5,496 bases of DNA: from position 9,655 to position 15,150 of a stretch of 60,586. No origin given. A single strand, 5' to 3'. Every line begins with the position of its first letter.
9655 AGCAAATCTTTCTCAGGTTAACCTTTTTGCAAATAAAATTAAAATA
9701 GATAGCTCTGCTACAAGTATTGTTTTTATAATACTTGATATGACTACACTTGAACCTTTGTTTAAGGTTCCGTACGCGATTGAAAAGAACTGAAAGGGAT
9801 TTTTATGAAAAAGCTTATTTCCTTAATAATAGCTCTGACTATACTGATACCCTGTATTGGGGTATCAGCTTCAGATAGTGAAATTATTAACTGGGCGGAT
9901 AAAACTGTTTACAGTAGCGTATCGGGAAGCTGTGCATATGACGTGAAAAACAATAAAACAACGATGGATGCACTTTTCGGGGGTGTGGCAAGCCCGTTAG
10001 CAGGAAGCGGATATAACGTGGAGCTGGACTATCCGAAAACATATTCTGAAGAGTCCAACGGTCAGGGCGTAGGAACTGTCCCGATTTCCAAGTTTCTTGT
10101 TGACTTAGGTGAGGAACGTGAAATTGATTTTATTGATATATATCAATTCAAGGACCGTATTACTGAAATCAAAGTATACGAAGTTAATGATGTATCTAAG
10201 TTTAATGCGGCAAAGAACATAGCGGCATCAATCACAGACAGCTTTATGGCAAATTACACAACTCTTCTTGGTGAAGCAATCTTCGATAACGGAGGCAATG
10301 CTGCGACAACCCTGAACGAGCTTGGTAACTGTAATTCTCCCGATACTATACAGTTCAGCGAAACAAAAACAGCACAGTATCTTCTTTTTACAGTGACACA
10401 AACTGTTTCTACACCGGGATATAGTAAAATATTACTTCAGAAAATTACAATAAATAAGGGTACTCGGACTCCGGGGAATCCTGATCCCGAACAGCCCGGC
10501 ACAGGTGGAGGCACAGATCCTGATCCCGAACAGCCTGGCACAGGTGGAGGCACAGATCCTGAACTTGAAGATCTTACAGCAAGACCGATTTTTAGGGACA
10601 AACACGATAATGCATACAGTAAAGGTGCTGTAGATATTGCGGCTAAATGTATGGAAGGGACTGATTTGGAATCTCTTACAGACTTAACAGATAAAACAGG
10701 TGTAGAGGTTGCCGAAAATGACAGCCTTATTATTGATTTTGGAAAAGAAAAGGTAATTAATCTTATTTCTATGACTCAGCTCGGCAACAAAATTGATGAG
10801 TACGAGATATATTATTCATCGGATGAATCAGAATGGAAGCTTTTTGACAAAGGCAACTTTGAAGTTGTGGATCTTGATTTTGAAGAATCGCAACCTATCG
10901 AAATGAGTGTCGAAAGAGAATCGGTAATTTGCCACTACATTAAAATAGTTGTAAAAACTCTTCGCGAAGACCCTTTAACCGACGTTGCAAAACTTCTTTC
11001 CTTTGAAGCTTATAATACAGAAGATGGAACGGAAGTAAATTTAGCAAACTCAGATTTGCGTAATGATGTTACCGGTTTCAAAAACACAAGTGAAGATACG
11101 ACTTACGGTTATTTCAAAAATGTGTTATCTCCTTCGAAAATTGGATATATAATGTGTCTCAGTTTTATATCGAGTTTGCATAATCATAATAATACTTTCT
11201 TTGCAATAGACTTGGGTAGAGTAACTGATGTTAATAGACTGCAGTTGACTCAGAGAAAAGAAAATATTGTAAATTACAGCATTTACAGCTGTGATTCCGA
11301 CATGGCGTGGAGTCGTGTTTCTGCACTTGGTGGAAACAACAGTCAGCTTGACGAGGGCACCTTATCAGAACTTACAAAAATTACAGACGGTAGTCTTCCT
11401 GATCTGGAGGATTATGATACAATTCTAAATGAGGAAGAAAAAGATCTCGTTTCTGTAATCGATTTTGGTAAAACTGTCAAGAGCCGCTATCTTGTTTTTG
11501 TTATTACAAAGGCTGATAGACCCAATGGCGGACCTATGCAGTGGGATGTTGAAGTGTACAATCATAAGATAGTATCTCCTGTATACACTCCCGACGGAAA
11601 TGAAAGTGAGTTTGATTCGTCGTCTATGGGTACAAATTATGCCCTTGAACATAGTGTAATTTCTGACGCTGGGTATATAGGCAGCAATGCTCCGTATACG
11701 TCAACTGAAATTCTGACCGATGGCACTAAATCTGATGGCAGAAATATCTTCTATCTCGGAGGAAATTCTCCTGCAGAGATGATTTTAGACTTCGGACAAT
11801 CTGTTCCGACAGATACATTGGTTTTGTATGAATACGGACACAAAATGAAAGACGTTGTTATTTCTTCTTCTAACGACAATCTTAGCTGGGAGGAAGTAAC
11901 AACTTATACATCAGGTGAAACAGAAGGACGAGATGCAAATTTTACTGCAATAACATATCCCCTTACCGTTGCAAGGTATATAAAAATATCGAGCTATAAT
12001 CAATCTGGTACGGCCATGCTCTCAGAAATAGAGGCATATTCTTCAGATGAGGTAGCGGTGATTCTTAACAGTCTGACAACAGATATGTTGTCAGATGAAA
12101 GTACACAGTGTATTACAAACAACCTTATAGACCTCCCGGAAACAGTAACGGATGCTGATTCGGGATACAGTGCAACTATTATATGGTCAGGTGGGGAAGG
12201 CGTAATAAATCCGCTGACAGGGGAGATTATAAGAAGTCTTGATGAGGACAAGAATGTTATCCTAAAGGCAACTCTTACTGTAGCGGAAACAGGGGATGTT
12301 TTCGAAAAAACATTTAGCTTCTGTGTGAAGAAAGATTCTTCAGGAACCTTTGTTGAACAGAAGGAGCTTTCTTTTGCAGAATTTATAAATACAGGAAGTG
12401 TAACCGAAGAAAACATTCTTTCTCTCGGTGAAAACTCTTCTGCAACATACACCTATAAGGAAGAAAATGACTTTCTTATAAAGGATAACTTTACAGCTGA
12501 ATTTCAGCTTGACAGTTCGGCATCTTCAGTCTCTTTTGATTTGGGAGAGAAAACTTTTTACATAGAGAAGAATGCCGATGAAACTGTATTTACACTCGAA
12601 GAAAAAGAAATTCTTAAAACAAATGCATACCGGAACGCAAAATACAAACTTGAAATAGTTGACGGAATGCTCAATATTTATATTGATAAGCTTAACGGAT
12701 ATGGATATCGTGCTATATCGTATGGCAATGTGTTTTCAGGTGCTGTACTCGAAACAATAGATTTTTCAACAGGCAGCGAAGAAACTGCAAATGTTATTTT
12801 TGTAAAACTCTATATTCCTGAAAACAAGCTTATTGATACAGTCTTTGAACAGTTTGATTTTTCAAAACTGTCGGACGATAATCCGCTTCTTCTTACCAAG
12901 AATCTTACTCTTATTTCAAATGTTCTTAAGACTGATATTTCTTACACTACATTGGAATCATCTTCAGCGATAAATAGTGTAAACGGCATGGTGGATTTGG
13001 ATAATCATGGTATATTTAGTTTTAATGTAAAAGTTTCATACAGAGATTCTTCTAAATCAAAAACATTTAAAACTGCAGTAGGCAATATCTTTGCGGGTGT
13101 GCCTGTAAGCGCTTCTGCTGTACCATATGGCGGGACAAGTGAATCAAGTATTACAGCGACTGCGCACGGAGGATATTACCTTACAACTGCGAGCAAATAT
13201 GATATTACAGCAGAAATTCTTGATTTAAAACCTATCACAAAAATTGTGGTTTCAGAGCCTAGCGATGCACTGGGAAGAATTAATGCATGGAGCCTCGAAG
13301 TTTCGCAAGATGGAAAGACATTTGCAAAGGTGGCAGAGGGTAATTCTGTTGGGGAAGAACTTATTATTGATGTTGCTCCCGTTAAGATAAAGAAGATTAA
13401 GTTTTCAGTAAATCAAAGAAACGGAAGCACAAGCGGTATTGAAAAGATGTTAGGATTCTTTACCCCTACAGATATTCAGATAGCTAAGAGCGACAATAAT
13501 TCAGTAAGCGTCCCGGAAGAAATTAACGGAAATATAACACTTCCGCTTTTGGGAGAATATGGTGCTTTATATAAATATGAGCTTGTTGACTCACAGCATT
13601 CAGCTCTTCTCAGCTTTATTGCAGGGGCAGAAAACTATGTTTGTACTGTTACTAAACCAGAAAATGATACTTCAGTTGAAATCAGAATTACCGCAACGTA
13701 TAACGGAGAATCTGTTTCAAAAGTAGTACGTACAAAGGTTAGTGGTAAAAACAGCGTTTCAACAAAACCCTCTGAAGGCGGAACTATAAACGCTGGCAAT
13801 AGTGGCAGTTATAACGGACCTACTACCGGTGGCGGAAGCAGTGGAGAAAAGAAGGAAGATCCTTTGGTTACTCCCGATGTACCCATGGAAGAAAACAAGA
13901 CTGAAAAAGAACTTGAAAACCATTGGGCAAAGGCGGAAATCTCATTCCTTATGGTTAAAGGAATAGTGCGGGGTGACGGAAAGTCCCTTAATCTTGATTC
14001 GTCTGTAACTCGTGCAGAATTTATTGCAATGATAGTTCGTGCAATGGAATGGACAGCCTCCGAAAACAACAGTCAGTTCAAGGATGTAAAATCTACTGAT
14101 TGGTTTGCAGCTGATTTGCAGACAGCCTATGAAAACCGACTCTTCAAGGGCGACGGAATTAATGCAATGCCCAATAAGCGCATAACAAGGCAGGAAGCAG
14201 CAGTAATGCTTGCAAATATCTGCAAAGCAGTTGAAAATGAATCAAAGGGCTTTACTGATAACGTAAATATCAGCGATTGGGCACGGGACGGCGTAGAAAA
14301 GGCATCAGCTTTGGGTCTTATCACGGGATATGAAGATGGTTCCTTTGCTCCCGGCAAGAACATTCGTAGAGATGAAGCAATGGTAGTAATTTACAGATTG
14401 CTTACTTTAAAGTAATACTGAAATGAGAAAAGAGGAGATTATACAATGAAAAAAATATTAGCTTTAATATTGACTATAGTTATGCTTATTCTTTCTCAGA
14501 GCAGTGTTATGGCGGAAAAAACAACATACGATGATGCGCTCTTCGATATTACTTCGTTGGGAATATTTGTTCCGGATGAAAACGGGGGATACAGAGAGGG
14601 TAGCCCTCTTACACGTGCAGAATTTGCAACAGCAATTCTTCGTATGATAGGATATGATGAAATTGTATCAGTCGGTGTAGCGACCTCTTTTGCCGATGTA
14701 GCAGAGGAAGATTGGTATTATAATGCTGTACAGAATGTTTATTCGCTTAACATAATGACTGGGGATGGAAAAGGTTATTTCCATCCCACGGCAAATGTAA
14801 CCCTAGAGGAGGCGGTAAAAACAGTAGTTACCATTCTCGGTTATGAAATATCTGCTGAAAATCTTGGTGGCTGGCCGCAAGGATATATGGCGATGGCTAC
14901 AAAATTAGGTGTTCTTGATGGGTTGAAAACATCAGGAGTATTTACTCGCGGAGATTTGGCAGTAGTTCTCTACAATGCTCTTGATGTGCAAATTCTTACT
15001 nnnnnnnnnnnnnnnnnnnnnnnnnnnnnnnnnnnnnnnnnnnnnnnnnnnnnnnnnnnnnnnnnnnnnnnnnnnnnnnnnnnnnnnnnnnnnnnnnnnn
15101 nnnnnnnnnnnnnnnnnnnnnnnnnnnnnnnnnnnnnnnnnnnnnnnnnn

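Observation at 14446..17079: Conserved ~870-aa N-terminal-SLH protein with an unassignable body, translationally adjacent to GH88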

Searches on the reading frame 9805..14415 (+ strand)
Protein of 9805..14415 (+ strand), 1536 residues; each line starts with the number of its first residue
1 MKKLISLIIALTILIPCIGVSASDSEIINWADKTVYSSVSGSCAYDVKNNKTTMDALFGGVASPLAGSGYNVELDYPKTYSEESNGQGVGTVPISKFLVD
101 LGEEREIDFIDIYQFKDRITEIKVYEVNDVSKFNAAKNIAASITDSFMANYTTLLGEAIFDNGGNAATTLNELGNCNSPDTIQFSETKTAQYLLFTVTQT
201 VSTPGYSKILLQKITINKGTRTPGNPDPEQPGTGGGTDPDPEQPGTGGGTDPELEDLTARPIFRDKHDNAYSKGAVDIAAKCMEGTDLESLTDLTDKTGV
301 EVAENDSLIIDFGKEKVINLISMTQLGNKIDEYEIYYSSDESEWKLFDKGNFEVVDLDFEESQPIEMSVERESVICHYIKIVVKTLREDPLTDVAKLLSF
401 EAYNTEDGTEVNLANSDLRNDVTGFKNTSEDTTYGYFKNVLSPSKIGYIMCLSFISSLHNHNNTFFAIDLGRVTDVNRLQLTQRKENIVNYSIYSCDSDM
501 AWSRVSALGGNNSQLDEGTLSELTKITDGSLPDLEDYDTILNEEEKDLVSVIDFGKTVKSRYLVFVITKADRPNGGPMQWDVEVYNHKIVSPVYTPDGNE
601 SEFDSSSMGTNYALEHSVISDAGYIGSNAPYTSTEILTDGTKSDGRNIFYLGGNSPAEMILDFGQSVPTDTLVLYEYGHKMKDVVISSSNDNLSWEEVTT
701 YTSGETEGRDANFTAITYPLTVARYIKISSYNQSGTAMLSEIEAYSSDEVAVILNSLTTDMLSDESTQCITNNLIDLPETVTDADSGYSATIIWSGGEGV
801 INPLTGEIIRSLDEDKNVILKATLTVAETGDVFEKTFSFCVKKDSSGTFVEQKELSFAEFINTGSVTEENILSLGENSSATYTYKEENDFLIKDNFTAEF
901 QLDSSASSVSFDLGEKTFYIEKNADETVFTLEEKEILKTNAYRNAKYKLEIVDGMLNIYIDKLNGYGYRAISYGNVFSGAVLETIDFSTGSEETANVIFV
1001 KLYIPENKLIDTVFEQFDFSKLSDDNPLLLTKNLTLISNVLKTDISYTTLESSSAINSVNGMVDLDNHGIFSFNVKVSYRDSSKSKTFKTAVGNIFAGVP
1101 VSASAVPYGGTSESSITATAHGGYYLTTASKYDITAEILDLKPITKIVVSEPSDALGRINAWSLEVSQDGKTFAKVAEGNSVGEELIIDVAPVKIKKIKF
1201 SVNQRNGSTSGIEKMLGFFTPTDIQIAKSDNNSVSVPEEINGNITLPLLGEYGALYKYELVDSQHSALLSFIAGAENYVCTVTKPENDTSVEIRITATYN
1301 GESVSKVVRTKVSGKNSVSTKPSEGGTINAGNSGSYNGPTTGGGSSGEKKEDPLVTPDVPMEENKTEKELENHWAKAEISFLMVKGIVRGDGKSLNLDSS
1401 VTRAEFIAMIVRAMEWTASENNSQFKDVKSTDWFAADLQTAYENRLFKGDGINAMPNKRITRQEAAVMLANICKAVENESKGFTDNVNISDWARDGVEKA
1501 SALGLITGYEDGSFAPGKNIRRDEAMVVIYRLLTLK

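Call 5: search_protein_families(library=pfam, proteins=[window:9805-14415:+], max_evalue=0.001)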
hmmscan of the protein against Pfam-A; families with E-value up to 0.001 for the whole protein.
window:9805-14415:+ (1536 aa): 3 families
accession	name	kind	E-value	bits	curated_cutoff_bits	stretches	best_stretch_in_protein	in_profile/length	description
PF00754.31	F5_F8_type_C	-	1.9e-26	93.1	28.2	2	305-385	34-114/127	F5/8 type C domain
PF00395.25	SLH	-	2.6e-20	72.5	20.8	2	1483-1525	2-43/44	S-layer homology domain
PF22633.2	F5_F8_type_C_2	-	2.9e-20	73.1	27.8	1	638-728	3-91/91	NedA-like, galactose-binding domain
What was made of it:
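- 9805..14415 (+): Upstream partner: 1536-aa protein with F5/8 type C (CBM32-like) modules and a C-terminal SLH. call 5.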

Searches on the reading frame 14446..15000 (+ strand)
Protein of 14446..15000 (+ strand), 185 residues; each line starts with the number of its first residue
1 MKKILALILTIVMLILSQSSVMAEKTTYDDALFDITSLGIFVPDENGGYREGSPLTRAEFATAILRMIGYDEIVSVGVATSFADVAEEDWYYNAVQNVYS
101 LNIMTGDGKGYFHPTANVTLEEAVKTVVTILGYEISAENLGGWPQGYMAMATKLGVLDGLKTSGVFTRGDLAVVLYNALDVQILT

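Call 84: search_solved_structures(query=window:14446-15000:+, max_evalue=0.01, show_alignments=1)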
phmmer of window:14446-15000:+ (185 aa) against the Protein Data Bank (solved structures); distinct sequences matched with E-value up to 0.01: 6.
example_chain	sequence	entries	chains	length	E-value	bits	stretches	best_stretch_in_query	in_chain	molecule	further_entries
6cwc_A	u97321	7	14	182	2.4e-06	30.6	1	36-158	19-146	Surface (S-) layer glycoprotein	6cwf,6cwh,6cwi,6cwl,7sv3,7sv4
6bt4_A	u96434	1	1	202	8.7e-06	28.8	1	81-161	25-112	S-layer protein sap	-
6cwr_A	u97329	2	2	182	9.6e-06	28.7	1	35-158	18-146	Surface (S-) layer glycoprotein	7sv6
6cwm_A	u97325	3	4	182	1.2e-05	28.4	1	36-158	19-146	Surface (S-) layer glycoprotein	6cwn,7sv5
3pyw_A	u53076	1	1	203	1.2e-05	28.4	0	81-160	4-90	S-layer protein sap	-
9g93_A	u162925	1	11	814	0.00026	24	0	79-160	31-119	S-layer protein sap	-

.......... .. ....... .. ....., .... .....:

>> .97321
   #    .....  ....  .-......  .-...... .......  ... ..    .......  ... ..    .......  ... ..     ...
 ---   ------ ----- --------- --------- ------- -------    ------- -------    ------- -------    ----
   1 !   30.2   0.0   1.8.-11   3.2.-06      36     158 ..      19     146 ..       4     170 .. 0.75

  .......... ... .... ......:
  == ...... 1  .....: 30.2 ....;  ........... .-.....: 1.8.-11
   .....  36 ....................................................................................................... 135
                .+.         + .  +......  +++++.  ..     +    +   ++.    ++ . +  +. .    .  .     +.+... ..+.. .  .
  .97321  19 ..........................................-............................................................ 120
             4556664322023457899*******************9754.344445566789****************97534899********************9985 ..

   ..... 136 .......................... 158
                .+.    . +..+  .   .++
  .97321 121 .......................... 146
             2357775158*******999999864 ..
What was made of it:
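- On SLH-anchored cell-wall proteins: The first two align to TRAE and TVEE of SpaA (call 84).
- On S-layer (lattice-forming) proteins of the SLH type: By sequence, full-length Sap (9g93) matched only over SLH residues (call 84).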
